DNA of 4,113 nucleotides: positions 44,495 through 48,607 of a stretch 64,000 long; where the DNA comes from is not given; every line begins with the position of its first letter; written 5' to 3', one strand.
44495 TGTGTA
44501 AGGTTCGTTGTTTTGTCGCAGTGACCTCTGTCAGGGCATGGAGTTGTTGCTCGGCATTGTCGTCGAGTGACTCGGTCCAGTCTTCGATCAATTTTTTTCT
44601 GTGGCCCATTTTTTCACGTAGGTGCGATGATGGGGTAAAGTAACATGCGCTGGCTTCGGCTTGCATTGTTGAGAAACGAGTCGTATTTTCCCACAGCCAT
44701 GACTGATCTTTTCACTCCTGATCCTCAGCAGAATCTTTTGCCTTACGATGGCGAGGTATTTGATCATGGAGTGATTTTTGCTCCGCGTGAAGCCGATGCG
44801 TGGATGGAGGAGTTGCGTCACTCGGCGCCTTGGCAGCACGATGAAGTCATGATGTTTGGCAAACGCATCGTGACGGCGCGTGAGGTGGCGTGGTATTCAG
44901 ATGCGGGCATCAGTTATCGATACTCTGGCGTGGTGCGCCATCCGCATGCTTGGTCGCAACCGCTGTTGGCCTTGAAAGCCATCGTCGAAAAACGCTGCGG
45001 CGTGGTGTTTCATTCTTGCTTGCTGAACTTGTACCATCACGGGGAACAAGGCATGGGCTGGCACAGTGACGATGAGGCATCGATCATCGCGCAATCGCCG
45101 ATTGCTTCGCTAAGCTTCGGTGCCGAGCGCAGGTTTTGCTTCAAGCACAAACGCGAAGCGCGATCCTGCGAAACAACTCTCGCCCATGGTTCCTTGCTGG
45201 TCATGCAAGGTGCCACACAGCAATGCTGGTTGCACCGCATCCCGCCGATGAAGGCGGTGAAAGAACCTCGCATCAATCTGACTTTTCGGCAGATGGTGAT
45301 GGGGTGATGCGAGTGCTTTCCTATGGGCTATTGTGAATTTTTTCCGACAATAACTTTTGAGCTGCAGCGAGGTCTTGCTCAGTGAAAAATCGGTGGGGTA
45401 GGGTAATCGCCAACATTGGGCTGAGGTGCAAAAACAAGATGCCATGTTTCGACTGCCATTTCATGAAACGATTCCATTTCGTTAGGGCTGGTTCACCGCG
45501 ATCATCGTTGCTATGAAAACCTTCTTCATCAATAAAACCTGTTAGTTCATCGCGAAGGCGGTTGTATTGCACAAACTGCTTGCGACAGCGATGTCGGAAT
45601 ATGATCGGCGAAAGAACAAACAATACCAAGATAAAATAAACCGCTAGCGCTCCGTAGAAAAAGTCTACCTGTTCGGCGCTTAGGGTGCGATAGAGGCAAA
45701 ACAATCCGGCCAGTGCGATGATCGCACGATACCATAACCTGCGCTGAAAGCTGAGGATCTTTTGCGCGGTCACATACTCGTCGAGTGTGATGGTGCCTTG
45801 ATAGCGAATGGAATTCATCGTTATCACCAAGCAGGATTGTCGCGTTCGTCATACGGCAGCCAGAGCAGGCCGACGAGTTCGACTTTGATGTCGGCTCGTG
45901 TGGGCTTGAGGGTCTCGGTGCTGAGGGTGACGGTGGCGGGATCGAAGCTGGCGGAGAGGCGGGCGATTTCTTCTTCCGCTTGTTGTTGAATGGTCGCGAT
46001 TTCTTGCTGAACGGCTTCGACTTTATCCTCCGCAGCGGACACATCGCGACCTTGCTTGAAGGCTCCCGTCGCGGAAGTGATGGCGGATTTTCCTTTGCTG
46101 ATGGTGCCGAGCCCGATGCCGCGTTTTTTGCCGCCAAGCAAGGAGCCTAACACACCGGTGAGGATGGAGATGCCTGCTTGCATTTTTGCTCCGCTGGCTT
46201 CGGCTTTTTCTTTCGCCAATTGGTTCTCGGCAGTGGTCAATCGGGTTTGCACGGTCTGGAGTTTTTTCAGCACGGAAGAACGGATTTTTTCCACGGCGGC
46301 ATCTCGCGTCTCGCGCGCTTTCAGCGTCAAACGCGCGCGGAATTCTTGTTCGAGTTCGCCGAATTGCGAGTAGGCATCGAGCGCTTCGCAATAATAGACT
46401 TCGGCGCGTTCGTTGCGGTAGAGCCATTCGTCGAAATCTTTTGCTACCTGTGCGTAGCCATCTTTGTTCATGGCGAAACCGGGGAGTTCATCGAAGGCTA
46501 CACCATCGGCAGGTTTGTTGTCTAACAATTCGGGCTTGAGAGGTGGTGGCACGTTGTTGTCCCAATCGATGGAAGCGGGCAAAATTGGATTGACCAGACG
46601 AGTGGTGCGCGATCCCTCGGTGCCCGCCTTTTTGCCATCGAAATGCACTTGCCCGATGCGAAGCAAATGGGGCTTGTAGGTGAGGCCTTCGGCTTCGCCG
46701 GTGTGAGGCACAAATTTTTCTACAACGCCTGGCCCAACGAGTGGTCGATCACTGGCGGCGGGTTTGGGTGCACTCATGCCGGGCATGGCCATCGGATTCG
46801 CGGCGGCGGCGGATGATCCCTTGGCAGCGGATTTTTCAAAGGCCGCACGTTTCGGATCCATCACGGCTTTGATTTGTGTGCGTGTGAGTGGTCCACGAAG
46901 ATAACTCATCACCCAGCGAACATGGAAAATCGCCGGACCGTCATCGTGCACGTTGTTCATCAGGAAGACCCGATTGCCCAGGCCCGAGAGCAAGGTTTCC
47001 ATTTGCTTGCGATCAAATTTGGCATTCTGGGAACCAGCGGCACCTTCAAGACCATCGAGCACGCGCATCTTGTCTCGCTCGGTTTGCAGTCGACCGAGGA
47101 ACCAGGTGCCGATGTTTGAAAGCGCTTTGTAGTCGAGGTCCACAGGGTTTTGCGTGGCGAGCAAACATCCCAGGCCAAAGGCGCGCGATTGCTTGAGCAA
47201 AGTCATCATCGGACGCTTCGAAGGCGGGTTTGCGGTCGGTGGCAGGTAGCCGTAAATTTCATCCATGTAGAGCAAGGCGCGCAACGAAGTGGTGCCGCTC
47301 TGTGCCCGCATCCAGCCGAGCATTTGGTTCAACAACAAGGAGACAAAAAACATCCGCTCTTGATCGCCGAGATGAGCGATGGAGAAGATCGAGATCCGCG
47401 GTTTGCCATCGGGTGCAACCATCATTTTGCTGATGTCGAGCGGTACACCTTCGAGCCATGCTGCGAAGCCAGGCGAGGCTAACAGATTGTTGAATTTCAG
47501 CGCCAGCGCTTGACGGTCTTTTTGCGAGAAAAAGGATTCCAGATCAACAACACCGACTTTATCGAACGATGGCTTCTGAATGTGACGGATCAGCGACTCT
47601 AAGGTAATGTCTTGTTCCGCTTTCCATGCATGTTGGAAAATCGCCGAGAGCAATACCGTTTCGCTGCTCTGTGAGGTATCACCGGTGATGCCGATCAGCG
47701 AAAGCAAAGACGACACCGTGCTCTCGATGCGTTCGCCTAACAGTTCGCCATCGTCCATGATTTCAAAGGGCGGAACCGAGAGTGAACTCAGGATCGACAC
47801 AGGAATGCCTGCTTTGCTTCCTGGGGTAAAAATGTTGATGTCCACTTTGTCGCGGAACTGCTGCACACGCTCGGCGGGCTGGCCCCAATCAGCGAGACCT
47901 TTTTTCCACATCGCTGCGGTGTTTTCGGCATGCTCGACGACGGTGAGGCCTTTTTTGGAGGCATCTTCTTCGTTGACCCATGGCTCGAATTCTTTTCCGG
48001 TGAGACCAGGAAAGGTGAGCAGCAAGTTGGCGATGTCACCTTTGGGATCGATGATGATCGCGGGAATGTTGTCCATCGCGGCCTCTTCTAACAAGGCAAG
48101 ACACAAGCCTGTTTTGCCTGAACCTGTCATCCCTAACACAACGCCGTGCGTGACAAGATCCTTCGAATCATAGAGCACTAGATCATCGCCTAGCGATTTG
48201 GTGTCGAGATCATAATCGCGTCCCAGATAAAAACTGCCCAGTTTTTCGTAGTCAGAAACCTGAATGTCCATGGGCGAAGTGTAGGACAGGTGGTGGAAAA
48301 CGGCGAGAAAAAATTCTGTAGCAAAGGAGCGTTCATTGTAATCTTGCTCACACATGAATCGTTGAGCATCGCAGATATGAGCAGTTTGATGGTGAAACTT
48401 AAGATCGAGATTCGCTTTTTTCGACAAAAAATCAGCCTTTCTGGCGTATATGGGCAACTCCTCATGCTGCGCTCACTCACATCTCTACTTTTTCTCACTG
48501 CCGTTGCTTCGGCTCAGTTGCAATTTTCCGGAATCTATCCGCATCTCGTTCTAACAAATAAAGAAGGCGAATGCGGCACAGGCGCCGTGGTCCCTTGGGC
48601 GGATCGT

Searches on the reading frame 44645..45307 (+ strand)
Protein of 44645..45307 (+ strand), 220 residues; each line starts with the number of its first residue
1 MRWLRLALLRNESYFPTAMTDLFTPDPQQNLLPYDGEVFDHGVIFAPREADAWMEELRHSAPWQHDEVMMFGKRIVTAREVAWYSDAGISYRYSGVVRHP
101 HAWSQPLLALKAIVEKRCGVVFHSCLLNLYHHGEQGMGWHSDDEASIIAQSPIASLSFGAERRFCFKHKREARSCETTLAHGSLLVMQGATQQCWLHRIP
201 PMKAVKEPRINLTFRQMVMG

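Call 32: search_protein_families(library=pfam, proteins=[window:44645-45307:+], max_evalue=0.001)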
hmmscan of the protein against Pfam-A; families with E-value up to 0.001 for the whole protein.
window:44645-45307:+ (220 aa): 1 family
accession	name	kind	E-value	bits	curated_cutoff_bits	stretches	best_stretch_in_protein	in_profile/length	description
PF13532.12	2OG-FeII_Oxy_2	-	8.4e-38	131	31.2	1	45-215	9-194/194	2OG-Fe(II) oxygenase superfamily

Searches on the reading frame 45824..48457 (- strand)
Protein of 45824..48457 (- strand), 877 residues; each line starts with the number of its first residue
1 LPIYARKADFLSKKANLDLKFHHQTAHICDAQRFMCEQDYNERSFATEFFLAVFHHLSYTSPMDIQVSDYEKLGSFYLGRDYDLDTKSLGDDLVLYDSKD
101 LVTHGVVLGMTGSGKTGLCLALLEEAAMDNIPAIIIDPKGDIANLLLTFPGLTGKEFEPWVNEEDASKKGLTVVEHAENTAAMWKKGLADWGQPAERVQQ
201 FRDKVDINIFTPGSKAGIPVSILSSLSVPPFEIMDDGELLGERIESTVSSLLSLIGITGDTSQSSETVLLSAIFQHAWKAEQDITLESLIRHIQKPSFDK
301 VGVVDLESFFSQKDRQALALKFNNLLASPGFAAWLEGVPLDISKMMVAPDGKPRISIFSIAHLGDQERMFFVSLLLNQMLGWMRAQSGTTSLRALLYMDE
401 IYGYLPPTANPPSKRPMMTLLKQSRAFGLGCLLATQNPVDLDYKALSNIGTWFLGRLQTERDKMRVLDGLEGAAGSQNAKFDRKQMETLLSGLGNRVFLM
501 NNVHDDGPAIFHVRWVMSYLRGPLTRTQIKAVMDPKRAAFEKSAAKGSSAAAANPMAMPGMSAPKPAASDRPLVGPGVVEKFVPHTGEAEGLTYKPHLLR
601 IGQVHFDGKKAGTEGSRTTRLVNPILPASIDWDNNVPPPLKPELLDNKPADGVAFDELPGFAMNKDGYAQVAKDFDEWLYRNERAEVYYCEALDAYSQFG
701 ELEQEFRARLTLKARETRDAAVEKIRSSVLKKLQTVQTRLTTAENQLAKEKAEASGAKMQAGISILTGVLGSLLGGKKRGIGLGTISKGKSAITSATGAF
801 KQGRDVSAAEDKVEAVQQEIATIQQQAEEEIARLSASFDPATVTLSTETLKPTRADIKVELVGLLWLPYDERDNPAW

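Call 32: search_protein_families(library=pfam, proteins=[window:45824-48457:-], max_evalue=0.001)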
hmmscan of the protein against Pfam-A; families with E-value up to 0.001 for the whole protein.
window:45824-48457:- (877 aa): 2 families
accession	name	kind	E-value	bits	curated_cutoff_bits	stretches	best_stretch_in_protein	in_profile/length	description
PF01935.23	DUF87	-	1.5e-08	35.5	23.2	1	99-376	20-217/220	Helicase HerA, central domain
PF05872.18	HerA_C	-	2.2e-06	27.1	22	0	103-145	22-64/502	Helicase HerA-like C-terminal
